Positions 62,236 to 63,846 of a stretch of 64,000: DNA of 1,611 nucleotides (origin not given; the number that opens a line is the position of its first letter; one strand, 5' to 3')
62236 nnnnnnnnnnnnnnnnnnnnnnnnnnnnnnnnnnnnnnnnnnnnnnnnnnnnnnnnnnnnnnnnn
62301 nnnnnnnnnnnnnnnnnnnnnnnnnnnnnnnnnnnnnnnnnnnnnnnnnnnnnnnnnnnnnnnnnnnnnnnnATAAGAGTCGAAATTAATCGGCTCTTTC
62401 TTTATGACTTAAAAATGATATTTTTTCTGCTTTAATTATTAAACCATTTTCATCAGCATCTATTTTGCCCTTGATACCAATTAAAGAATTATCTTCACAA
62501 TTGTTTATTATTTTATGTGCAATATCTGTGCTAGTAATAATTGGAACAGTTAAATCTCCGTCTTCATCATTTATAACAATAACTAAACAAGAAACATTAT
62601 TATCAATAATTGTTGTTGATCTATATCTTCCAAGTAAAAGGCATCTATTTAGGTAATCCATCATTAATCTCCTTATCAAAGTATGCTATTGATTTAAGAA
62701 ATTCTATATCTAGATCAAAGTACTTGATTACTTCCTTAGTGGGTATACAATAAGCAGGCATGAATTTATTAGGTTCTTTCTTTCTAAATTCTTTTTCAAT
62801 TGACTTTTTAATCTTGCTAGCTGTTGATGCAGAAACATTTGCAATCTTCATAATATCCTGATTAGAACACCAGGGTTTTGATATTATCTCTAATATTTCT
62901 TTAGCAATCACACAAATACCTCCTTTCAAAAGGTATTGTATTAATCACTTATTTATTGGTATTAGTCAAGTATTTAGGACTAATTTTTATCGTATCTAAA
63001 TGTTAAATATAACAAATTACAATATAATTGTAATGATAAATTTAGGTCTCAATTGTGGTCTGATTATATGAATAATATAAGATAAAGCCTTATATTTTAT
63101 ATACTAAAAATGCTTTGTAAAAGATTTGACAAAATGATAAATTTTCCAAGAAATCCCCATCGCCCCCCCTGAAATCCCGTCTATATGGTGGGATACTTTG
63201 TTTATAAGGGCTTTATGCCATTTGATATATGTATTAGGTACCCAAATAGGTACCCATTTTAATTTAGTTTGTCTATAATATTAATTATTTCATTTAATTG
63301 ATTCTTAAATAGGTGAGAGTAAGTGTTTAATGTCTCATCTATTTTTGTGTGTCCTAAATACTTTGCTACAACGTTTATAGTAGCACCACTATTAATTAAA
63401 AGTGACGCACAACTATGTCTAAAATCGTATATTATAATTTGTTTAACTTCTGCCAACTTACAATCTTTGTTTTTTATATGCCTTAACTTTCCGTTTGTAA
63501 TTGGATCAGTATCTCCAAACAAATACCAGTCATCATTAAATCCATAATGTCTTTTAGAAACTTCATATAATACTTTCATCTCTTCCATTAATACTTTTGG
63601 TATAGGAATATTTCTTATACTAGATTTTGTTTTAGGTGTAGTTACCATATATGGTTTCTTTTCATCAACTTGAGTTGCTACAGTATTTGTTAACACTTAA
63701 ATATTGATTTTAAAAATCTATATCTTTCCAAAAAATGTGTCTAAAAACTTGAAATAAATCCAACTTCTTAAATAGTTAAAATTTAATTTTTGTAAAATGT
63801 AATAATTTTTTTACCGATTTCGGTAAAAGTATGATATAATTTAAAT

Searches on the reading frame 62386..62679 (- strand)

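Call 4: search_protein_families(library=pfam, proteins=[window:62386-62679:-], max_evalue=0.1)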
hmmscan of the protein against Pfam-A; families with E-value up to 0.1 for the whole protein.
window:62386-62679:- (97 aa): 1 family
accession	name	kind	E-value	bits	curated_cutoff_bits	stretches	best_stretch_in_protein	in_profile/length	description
PF01336.31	tRNA_anti-codon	-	0.0021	18.4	27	1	31-88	17-73/75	OB-fold nucleic acid binding domain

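Call 43: search_protein_families(library=ncbifam, proteins=[window:62386-62679:-], max_evalue=0.01)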
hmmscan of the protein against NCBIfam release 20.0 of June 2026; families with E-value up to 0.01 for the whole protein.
window:62386-62679:- (97 aa): 0 families

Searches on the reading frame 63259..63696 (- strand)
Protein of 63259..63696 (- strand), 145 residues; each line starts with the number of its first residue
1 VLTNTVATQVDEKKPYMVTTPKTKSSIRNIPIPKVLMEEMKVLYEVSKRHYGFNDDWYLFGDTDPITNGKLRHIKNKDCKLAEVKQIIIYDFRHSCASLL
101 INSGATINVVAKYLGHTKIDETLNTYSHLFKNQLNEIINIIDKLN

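Call 4: search_protein_families(library=pfam, proteins=[window:63259-63696:-], max_evalue=0.1)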
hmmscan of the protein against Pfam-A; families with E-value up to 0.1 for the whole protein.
window:63259-63696:- (145 aa): 2 families
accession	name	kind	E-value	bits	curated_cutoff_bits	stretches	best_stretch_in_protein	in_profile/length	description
PF00589.27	Phage_integrase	-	2.7e-14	53.8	27.1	1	16-132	55-171/172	Phage integrase family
PF04263.21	TPK_catalytic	-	0.04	14.3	30.7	1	58-134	30-106/113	Thiamin pyrophosphokinase, catalytic domain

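Call 43: search_protein_families(library=ncbifam, proteins=[window:63259-63696:-], max_evalue=0.01)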
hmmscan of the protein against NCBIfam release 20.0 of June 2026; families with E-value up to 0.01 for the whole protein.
window:63259-63696:- (145 aa): 9 families
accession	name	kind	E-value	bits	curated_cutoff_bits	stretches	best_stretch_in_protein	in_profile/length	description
TIGR02225.1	recomb_XerD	equivalog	2.7e-10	40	329.6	1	25-139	165-284/290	site-specific tyrosine recombinase XerD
NF040815.2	recomb_XerA_Arch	equivalog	3.5e-09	36.6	220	1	14-136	143-261/263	site-specific tyrosine recombinase/integron integrase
TIGR02224.1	recomb_XerC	equivalog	1e-07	31.6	335.15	1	28-137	172-285/295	tyrosine recombinase XerC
NF001399.0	PRK00283.1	subfamily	3.3e-07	29.8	279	1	79-138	232-292/300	tyrosine recombinase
TIGR02249.1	integrase_gron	subfamily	1.3e-06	28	265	1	73-143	245-314/315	integron integrase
NF007370.0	PRK09870.1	subfamily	0.00024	20.8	221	1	54-123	103-174/200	tyrosine-type DNA invertase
NF011946.0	PRK15417.1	equivalog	0.0043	16.3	435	1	86-137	273-323/337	integron integrase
NF003462.0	PRK05084.1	equivalog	0.005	15.6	267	1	89-142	305-357/360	tyrosine recombinase XerS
NF002331.0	PRK01287.1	subfamily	0.0075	15.3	371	1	90-135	274-318/365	site-specific tyrosine recombinase XerC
